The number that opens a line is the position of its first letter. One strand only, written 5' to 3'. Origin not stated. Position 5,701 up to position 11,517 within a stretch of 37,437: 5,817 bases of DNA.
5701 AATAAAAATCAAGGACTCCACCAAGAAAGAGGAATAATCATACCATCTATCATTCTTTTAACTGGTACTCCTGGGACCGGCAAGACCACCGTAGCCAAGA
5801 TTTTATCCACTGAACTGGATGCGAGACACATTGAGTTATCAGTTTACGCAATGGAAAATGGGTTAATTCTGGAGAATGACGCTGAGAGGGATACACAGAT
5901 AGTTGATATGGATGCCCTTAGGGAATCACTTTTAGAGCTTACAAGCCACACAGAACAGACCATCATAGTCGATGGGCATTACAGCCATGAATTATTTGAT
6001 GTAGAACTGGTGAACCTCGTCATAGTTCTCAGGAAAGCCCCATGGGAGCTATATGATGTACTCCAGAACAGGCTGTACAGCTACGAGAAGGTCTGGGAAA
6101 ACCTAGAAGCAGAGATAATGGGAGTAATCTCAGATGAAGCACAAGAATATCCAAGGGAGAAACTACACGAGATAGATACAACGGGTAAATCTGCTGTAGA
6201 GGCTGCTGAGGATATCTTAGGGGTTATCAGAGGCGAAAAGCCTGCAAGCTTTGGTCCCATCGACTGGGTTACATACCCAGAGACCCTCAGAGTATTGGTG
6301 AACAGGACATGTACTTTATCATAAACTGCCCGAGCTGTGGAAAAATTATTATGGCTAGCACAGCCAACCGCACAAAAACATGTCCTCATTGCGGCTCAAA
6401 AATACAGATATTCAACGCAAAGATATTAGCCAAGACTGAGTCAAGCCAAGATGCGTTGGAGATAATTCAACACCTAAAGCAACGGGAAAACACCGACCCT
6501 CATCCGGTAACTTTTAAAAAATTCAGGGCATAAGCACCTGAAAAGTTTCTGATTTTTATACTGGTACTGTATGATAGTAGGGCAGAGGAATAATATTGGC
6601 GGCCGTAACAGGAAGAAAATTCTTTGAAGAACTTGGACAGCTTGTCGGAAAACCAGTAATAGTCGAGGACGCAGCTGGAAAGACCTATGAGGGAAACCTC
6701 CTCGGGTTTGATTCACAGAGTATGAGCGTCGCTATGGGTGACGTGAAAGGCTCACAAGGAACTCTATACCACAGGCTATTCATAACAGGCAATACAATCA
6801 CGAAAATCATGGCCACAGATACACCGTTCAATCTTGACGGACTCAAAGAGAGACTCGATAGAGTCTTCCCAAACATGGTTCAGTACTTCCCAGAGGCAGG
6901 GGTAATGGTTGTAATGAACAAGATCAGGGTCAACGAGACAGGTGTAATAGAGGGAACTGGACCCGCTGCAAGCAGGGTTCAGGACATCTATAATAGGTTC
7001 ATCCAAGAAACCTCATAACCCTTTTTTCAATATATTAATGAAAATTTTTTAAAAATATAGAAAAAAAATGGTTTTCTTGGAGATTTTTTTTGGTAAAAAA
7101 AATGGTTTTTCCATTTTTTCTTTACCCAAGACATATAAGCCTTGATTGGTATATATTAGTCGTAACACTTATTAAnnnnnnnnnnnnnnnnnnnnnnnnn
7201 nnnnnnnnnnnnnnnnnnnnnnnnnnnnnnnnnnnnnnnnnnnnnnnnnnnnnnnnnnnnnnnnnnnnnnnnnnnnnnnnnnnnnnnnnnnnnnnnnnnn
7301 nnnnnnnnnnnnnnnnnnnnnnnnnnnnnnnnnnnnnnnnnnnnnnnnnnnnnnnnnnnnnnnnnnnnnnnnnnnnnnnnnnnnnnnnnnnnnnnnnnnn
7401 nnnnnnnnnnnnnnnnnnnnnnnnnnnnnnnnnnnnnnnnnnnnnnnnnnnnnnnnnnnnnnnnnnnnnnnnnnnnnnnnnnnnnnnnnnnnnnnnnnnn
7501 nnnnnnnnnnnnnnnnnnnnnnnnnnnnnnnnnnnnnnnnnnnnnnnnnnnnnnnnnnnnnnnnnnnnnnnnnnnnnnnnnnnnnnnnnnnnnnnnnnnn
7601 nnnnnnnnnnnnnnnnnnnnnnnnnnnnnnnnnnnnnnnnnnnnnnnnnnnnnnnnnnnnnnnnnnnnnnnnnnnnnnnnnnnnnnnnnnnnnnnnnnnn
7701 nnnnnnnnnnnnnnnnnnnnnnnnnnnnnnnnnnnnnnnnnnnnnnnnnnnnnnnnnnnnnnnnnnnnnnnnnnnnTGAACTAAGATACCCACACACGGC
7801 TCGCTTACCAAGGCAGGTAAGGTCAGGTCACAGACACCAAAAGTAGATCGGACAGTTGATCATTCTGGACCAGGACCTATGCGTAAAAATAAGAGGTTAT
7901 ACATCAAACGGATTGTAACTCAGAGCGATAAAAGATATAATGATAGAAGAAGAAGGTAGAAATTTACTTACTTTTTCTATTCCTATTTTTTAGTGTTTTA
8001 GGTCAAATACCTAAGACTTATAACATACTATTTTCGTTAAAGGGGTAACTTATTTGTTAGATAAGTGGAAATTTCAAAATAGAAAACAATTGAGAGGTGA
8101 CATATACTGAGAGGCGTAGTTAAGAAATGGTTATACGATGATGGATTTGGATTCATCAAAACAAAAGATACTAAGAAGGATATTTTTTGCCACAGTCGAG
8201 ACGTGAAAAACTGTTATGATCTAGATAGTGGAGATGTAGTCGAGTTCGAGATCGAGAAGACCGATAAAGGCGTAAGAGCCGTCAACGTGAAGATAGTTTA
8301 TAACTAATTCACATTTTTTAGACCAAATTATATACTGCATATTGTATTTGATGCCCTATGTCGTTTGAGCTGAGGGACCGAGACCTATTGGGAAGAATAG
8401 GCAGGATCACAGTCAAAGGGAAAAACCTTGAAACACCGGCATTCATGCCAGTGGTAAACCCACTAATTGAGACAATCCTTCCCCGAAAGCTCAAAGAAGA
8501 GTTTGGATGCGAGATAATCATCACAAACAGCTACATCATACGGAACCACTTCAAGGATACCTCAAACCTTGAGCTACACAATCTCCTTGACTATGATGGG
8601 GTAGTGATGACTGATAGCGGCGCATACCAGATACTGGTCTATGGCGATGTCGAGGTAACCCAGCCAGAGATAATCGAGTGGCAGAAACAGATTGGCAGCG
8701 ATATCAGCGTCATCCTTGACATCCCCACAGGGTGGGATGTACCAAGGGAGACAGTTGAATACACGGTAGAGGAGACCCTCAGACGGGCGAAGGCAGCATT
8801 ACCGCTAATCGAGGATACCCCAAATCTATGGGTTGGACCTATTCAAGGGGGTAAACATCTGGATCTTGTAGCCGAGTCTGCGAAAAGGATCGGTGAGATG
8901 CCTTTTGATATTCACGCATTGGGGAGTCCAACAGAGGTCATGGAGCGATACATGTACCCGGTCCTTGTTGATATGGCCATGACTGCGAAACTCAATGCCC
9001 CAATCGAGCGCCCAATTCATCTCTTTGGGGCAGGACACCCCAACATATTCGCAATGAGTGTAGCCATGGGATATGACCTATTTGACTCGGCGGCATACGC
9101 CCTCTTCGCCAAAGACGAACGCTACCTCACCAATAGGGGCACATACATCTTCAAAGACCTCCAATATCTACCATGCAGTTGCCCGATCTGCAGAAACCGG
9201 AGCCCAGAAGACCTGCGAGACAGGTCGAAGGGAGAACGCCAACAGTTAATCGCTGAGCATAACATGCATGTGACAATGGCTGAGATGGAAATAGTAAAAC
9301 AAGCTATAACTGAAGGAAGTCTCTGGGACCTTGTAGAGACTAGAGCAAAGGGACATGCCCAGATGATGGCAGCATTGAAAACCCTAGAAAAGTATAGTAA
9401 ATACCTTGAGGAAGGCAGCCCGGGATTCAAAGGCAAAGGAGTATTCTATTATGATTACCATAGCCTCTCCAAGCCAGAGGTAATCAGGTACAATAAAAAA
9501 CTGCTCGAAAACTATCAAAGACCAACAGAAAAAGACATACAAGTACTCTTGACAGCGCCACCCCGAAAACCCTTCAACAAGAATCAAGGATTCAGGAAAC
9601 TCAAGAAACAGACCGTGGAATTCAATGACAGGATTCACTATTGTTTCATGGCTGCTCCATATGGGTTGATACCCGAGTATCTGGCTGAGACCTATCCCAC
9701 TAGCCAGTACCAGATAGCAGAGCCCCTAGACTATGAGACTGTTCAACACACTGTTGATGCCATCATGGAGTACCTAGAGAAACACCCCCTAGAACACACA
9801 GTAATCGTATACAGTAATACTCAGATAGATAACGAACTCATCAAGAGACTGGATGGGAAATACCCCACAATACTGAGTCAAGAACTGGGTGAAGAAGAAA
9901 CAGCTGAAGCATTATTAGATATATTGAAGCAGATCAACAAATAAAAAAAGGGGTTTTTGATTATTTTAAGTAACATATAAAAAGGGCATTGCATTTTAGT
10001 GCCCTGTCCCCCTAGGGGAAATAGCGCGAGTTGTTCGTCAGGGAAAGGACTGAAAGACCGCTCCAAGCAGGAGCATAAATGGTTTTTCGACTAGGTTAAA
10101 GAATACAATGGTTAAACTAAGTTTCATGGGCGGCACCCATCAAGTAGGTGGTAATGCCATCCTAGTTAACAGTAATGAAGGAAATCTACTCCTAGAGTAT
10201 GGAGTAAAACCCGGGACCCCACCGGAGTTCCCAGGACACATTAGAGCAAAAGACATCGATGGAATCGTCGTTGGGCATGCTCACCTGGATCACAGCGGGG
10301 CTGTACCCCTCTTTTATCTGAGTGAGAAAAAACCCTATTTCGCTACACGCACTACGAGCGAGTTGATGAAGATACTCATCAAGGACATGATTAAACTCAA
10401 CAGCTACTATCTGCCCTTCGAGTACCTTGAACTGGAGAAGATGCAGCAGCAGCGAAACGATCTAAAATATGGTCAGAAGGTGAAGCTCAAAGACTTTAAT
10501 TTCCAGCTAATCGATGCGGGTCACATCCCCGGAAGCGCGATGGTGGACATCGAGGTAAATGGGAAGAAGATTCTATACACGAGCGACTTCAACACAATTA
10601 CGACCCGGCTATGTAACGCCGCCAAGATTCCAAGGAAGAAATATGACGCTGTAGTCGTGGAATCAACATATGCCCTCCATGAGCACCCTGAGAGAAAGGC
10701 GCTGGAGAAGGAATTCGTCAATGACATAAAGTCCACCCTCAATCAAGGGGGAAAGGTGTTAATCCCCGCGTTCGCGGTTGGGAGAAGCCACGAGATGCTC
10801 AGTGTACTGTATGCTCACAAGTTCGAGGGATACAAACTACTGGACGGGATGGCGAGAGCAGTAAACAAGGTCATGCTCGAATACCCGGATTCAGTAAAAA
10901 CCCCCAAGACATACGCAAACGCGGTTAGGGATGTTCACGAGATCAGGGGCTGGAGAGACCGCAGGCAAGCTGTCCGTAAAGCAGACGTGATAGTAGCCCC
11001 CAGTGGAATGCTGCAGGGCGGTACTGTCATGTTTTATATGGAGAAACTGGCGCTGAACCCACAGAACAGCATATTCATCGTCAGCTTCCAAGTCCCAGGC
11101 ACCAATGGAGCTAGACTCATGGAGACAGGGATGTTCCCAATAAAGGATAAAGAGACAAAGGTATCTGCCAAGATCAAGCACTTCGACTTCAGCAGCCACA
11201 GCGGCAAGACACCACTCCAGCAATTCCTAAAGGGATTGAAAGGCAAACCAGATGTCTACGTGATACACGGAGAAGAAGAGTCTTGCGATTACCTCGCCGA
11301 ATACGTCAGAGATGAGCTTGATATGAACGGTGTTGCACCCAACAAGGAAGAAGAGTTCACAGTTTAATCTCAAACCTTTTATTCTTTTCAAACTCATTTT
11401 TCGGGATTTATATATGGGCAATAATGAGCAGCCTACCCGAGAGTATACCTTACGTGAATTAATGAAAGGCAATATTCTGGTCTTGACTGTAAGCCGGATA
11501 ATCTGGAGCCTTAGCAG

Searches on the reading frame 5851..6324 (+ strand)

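Call 42: search_protein_families(library=pfam, proteins=[window:5851-6324:+], max_evalue=0.001)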
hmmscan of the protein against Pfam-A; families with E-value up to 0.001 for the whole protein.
window:5851-6324:+ (157 aa): 1 family
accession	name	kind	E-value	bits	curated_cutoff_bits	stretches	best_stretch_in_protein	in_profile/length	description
PF13238.12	AAA_18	-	4.8e-10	40.4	29.4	1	2-91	34-128/128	AAA domain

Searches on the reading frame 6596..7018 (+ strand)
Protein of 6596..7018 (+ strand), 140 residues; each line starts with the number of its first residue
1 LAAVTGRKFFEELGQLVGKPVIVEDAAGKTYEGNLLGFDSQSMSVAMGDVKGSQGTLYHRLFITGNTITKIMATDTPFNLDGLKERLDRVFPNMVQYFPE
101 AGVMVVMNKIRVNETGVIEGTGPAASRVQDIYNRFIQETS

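Call 42: search_protein_families(library=pfam, proteins=[window:6596-7018:+], max_evalue=0.001)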
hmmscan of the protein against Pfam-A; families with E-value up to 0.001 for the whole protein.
window:6596-7018:+ (140 aa): 2 families
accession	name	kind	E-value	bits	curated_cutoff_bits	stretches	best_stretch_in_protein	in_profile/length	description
PF14894.11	Lsm_C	-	3.6e-18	65.5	27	1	85-138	9-61/63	Lsm C-terminal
PF01423.28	LSM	-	0.00012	22.1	23.4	1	13-71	3-64/66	LSM domain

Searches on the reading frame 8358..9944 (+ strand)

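Call 42: search_protein_families(library=pfam, proteins=[window:8358-9944:+], max_evalue=0.001)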
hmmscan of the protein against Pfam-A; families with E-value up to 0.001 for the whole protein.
window:8358-9944:+ (528 aa): 2 families
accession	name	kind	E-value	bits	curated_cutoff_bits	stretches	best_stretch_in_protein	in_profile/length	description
PF01702.25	TGT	-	2.8e-78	263.9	26.3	1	12-334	3-356/357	Queuine tRNA-ribosyltransferase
PF17884.7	DUF5591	-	7.6e-13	49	26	1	375-499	1-121/150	Domain of unknown function (DUF5591)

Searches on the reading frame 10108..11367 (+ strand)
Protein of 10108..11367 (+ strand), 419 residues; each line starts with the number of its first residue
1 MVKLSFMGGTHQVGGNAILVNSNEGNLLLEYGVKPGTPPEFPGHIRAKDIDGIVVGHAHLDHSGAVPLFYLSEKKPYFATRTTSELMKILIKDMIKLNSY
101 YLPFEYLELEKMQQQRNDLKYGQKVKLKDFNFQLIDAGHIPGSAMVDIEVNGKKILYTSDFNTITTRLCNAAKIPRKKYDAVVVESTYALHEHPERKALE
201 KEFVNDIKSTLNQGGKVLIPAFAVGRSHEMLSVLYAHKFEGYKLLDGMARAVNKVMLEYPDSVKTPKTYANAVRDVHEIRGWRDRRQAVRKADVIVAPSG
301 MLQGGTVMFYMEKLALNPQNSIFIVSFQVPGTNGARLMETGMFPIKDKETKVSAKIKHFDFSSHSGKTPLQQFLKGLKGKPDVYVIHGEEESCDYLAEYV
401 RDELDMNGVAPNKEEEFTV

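Call 42: search_protein_families(library=pfam, proteins=[window:10108-11367:+], max_evalue=0.001)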
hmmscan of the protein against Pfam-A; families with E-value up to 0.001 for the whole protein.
window:10108-11367:+ (419 aa): 5 families
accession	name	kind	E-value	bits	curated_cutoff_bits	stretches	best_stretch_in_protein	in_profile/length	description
PF07521.17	RMMBL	-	1.5e-13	50.9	21.6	1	351-409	3-61/63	Zn-dependent metallo-hydrolase RNA specificity domain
PF10996.14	Beta-Casp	-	1.5e-12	48.5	27.7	1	244-337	23-120/120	Beta-Casp domain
PF16661.11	Lactamase_B_6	-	1.4e-09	38.1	27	1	47-175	33-176/193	Metallo-beta-lactamase superfamily domain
PF00753.33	Lactamase_B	-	2.9e-07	31.1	22.7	1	14-85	5-79/196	Metallo-beta-lactamase superfamily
PF12706.13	Lactamase_B_2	-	7.7e-06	26.1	27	1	41-187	20-165/200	Beta-lactamase superfamily domain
